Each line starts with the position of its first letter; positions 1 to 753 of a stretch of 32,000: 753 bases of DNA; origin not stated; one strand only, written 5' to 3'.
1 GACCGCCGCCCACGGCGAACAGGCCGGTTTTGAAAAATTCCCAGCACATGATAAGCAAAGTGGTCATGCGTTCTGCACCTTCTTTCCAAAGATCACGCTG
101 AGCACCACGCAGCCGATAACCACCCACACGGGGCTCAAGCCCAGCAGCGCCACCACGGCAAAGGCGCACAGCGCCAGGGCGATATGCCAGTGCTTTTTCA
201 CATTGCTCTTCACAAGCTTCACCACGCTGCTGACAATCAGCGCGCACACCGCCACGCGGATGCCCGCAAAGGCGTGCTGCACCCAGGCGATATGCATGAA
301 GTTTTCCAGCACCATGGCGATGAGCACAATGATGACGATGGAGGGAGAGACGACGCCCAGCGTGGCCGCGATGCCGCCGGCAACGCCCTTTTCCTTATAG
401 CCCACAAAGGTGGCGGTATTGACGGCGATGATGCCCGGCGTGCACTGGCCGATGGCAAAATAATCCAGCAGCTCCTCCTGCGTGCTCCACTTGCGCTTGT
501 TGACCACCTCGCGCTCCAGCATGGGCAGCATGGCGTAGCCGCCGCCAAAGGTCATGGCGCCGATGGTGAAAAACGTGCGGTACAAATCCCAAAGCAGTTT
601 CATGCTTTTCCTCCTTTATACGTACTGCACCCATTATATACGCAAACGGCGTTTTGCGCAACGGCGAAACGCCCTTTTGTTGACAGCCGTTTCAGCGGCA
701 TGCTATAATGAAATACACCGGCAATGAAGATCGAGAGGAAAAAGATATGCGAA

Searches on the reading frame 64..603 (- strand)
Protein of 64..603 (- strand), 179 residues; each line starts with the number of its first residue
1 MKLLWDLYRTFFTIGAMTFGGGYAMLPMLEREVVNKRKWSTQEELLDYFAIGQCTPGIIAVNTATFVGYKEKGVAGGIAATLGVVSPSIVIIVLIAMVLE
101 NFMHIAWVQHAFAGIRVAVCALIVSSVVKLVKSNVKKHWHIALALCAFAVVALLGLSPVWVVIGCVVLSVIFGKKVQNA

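Call 74: find_encoding_contigs(protein=window:64-603:-, flank=10000, max_places=10)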
Protein window:64-603:- (179 aa): 3 contigs read that carry it; 2 places shown.
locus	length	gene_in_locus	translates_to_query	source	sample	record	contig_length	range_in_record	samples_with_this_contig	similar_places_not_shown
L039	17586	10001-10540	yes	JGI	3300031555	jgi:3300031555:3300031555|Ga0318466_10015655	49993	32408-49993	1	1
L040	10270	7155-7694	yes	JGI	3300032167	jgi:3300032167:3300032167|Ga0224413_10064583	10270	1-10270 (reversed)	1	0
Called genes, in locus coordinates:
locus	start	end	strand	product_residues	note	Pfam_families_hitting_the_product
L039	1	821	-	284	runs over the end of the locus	-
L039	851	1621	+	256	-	PF19538:DUF6062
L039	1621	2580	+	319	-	PF10646:Germane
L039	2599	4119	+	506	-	PF10646:Germane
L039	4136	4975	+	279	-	PF02574:S-methyl_trans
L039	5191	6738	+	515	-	PF00931:NB-ARC (faint), PF02367:TsaE (faint), PF02463:SMC_N (faint), PF13191:AAA_16 (faint), PF13476:AAA_23 (faint), PF00005:ABC_tran, PF25199:nSTAND_NTPase5 (weak), PF00005:ABC_tran, +8 more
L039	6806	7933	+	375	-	PF13472:Lipase_GDSL_2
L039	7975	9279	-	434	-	-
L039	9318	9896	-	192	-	-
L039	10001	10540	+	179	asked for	PF02417:Chromate_transp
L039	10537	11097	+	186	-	PF02417:Chromate_transp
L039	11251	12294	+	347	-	PF05343:Peptidase_M42, PF01546:Peptidase_M20 (weak)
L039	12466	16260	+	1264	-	PF07679:I-set (faint), PF13927:Ig_3 (faint), PF19081:Ig_7 (faint), PF17203:sCache_3_2 (faint), PF21461:HL_N-beta (faint), PF01841:Transglut_core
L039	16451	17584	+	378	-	PF07679:I-set (faint), PF13927:Ig_3 (faint), PF19081:Ig_7 (faint)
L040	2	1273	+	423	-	?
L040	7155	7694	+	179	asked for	PF02417:Chromate_transp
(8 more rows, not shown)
